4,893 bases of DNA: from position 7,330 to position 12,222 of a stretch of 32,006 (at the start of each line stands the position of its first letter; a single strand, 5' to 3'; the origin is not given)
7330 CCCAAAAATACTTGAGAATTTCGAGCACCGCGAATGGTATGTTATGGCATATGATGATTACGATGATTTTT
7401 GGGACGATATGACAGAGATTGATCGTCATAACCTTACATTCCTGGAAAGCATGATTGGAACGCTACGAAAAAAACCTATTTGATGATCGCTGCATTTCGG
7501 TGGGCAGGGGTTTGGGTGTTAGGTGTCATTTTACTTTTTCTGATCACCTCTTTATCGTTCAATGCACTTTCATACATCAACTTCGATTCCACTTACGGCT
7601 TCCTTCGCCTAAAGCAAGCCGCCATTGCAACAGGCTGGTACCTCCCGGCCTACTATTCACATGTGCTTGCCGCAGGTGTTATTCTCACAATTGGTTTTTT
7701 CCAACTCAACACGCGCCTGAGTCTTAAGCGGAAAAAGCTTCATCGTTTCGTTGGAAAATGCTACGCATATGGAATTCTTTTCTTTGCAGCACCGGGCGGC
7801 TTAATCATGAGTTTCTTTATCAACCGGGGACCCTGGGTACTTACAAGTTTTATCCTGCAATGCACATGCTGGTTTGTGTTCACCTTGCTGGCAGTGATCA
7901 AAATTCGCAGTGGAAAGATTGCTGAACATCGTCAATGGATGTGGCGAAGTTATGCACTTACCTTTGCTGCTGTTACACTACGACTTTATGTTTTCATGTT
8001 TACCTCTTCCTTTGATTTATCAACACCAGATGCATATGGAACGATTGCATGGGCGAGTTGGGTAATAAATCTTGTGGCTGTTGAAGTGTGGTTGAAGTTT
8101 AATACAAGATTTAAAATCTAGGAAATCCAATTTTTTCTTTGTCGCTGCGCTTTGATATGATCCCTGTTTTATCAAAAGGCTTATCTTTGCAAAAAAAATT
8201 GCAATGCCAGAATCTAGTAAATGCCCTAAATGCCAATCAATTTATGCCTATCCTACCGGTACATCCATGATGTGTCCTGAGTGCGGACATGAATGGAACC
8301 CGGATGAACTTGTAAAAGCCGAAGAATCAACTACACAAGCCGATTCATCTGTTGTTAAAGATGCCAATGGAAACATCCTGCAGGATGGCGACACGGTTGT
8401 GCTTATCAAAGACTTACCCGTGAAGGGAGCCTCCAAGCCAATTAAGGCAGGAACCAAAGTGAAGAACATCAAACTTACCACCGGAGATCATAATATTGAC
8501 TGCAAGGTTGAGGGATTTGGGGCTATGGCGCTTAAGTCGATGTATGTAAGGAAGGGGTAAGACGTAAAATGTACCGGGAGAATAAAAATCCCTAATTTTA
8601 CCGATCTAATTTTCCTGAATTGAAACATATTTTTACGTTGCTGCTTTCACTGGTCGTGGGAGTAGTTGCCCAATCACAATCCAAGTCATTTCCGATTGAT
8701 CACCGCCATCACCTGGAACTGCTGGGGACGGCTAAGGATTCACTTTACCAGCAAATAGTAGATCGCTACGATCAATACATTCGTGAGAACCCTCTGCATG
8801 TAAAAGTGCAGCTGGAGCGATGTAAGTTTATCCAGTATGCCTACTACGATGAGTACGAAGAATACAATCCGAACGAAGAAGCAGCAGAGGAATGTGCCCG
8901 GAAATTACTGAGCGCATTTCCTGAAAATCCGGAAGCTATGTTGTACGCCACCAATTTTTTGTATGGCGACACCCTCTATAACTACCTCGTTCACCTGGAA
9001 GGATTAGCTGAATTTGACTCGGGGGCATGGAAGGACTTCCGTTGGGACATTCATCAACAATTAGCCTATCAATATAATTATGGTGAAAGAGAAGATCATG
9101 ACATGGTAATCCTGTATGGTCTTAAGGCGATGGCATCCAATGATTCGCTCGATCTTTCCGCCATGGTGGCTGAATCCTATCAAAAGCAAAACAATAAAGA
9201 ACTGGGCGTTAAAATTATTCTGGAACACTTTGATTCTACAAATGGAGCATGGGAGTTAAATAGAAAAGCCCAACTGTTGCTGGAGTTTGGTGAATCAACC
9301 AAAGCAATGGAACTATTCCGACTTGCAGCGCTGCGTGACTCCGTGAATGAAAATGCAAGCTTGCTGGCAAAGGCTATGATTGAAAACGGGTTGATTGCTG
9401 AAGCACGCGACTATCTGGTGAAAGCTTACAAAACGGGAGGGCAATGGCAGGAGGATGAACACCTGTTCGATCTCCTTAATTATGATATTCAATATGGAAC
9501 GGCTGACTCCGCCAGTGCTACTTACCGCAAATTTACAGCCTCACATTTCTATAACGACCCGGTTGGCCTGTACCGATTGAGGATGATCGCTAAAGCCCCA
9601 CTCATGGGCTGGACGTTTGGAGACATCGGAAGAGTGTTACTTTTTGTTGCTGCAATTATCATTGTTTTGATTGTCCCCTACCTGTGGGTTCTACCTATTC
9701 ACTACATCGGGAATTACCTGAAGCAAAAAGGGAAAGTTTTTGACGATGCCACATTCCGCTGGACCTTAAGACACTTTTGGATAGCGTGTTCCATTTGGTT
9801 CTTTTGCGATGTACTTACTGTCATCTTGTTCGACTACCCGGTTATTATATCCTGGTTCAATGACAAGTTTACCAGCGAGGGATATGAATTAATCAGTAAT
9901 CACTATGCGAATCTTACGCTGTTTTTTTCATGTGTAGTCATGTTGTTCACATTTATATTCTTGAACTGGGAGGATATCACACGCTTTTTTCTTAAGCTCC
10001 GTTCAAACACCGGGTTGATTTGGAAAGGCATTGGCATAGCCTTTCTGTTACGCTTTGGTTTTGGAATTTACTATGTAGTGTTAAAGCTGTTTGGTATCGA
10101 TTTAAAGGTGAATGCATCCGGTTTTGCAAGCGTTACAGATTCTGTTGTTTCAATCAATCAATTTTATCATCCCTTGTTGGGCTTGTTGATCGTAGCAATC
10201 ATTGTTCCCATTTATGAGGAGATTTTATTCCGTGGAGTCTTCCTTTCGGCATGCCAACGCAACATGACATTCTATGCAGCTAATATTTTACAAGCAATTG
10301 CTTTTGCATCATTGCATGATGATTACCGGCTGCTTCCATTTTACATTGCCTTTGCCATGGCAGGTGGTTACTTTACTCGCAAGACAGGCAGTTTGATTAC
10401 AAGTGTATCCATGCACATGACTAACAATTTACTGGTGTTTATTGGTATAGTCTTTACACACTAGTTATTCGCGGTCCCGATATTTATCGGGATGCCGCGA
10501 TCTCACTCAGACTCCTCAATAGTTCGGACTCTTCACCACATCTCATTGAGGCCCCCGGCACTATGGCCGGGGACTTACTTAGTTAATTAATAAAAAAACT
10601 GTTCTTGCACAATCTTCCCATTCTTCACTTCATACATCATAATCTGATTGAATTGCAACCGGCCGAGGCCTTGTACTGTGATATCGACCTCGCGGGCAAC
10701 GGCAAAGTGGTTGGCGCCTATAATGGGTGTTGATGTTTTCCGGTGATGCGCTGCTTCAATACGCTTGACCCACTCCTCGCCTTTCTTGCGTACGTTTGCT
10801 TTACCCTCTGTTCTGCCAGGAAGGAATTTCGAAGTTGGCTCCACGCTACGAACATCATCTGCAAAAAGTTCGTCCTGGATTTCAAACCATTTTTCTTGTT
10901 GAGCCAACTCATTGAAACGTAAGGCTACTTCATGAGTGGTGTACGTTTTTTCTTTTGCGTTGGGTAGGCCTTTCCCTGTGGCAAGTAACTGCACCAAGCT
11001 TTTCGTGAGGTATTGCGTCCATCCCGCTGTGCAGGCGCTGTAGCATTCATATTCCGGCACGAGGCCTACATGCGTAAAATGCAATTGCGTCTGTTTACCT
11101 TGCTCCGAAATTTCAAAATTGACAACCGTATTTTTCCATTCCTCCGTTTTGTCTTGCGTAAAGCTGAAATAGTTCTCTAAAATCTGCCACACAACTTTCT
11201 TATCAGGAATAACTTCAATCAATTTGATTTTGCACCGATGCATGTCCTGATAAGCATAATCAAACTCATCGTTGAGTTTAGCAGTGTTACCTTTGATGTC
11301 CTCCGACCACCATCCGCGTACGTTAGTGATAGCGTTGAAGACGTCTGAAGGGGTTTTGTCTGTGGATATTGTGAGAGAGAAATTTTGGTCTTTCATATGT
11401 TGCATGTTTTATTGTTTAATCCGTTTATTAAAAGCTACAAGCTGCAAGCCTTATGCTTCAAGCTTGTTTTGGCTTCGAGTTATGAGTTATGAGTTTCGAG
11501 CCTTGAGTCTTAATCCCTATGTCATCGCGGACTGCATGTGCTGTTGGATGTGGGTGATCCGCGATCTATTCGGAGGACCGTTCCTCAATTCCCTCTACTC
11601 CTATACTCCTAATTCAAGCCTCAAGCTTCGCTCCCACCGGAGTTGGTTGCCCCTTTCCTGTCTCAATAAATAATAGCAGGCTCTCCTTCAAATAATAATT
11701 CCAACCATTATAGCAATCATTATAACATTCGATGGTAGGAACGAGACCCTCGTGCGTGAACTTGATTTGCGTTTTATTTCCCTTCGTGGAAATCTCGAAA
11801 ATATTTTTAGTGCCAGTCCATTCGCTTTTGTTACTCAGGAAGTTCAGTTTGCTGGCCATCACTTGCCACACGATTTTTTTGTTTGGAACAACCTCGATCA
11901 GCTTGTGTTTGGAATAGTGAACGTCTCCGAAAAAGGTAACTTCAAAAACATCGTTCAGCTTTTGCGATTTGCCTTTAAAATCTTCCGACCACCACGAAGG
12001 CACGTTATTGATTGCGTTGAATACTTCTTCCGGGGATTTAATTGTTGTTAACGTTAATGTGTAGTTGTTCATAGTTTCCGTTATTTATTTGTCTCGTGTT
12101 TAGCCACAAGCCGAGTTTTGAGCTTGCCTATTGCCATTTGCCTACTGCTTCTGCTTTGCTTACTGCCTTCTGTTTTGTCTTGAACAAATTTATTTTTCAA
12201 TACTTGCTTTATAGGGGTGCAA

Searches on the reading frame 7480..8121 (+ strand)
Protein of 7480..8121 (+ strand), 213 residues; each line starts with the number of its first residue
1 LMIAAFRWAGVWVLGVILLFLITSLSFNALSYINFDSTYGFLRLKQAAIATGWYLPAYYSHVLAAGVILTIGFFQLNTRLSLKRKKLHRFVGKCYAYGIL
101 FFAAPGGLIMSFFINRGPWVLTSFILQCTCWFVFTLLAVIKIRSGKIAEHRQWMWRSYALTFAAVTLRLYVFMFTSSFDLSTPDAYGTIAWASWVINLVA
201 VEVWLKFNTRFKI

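Call 68: search_protein_families(library=pfam, proteins=[window:7480-8121:+], max_evalue=0.0001)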
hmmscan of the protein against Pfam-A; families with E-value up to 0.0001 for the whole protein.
window:7480-8121:+ (213 aa): 1 family
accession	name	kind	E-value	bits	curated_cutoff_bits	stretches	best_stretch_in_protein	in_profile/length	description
PF10067.14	DUF2306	-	1.3e-35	123.2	31.6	1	59-204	2-146/147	Predicted membrane protein (DUF2306)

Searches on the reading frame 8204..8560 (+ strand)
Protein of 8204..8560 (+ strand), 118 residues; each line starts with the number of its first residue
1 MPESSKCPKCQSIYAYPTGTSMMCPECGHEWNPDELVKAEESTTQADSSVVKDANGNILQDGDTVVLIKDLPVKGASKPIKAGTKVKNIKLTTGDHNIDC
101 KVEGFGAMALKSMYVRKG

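Call 68: search_protein_families(library=pfam, proteins=[window:8204-8560:+], max_evalue=0.0001)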
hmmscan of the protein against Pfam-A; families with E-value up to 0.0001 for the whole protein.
window:8204-8560:+ (118 aa): 2 families
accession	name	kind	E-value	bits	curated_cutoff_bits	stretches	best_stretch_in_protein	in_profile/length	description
PF03831.20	YjdM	-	7.1e-33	112.7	23.2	1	51-117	1-68/69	PhnA domain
PF08274.17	Zn_Ribbon_YjdM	-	1.9e-12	47.4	30.8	1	5-32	3-30/30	PhnA Zinc-Ribbon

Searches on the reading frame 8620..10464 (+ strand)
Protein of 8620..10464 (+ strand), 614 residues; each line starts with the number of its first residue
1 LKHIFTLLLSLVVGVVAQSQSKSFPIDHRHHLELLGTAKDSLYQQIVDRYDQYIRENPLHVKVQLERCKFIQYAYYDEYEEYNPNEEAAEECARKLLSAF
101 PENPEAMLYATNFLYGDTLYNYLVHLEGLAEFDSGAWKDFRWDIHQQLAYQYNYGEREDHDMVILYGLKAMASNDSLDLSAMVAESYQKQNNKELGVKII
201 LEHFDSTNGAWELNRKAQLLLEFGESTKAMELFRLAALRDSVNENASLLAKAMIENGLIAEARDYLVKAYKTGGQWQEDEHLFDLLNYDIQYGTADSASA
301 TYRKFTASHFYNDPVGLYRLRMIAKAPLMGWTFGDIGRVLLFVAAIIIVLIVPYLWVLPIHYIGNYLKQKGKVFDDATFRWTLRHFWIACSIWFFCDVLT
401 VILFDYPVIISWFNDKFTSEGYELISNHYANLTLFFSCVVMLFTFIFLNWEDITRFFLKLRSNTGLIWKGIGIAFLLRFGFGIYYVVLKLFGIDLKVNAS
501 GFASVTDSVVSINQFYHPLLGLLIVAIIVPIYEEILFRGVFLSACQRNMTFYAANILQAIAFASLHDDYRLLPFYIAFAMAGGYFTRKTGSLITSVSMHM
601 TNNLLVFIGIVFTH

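Call 68: search_protein_families(library=pfam, proteins=[window:8620-10464:+], max_evalue=0.0001)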
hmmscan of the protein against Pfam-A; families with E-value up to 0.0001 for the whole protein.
window:8620-10464:+ (614 aa): 2 families
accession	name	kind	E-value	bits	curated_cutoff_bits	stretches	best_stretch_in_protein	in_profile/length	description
PF02517.21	Rce1-like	-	3.6e-16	59.7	22.4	1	518-605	4-93/93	Type II CAAX prenyl endopeptidase Rce1-like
PF13428.12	TPR_14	-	6.2e-05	23.7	23.5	0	78-109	9-40/44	Tetratricopeptide repeat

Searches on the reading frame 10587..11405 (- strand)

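Call 69: search_protein_families(library=pfam, proteins=[window:10587-11405:-], max_evalue=0.0001)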
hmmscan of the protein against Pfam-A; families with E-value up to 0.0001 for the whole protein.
window:10587-11405:- (272 aa): 3 families
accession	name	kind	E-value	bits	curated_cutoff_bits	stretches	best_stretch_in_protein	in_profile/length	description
PF20409.4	SnoaL_5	-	6.5e-49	165.8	24.1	1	156-272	2-118/118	SnoaL-like domain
PF08327.17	AHSA1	-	5.3e-09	36.8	22.1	1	18-141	3-124/125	Activator of Hsp90 ATPase homolog 1-like protein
PF12680.13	SnoaL_2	-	3.3e-05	24.9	27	1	174-267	13-101/102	SnoaL-like domain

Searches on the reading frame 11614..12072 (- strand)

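Call 69: search_protein_families(library=pfam, proteins=[window:11614-12072:-], max_evalue=0.0001)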
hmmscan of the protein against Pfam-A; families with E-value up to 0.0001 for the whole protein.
window:11614-12072:- (152 aa): 1 family
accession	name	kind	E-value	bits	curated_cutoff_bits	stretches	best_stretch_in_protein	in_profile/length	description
PF08327.17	AHSA1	-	6.6e-06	26.8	22.1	1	14-130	4-118/125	Activator of Hsp90 ATPase homolog 1-like protein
